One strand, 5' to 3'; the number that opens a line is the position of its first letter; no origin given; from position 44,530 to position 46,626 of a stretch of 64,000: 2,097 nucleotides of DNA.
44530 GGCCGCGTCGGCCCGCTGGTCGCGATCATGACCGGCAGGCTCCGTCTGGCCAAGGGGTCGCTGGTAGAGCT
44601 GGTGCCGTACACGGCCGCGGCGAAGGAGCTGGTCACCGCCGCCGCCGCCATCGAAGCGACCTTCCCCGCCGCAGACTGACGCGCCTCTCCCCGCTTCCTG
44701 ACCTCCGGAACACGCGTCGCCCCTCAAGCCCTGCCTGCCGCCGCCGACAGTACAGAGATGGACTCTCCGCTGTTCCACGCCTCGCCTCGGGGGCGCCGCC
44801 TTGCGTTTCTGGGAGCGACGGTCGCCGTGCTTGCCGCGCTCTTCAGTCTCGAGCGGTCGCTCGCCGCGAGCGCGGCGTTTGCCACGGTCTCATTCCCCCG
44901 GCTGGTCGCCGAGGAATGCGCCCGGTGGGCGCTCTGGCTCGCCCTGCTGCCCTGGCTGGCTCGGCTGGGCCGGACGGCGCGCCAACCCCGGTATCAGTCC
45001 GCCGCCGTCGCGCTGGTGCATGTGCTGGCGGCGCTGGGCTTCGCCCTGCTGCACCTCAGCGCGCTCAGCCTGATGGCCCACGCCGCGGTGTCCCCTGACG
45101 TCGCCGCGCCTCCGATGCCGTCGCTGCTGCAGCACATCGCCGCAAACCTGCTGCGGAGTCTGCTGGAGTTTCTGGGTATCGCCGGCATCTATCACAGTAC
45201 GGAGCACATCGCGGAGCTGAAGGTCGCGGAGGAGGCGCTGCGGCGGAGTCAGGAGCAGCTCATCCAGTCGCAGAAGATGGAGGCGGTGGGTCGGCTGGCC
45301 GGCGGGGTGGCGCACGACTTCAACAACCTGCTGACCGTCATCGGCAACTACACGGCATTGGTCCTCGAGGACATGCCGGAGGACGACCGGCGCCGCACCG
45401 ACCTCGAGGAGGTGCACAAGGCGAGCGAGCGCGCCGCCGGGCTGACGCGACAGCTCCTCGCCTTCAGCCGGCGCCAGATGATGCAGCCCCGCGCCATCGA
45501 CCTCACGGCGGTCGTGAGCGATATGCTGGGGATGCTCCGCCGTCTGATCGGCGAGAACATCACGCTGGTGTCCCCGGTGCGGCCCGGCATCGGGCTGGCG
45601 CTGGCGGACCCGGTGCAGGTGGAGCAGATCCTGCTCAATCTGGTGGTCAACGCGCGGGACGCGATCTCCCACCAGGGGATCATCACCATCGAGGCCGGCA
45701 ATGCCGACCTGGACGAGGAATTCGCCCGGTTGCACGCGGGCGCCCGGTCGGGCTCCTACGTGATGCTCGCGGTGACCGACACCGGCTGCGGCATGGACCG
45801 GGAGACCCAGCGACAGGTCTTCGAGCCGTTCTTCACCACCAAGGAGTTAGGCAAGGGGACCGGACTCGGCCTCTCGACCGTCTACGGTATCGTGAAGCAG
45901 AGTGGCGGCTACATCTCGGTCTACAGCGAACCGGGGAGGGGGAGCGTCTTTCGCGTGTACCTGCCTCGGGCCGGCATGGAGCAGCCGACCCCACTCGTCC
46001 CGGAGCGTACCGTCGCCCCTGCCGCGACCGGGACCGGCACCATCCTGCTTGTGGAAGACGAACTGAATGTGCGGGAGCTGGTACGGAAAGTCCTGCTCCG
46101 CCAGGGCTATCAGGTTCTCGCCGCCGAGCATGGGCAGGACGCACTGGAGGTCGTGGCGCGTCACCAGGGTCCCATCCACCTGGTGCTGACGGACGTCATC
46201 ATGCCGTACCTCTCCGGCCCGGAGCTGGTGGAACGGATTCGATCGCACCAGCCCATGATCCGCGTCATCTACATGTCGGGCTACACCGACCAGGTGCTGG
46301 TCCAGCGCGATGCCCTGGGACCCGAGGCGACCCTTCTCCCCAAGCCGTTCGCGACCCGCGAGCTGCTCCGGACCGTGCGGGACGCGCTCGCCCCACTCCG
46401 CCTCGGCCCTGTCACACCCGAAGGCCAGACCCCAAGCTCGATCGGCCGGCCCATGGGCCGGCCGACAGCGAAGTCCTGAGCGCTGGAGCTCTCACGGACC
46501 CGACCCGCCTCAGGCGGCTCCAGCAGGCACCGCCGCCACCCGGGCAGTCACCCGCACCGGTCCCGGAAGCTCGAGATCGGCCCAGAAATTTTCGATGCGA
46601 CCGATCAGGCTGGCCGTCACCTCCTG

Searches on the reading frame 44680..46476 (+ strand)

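Call 79: search_protein_families(library=pfam, proteins=[window:44680-46476:+], max_evalue=0.00001)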
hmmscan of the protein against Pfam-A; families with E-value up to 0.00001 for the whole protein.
window:44680-46476:+ (599 aa): 3 families
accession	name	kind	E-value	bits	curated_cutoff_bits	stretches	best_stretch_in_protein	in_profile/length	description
PF02518.31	HATPase_c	-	2.1e-22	80.1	26.4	1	310-430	2-109/111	Histidine kinase-, DNA gyrase B-, and HSP90-like ATPase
PF00072.30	Response_reg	-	4.6e-19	69.1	30.2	1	455-566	1-110/111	Response regulator receiver domain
PF00512.31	HisKA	-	1.3e-08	35.2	26.9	1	204-266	3-64/66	His Kinase A (phospho-acceptor) domain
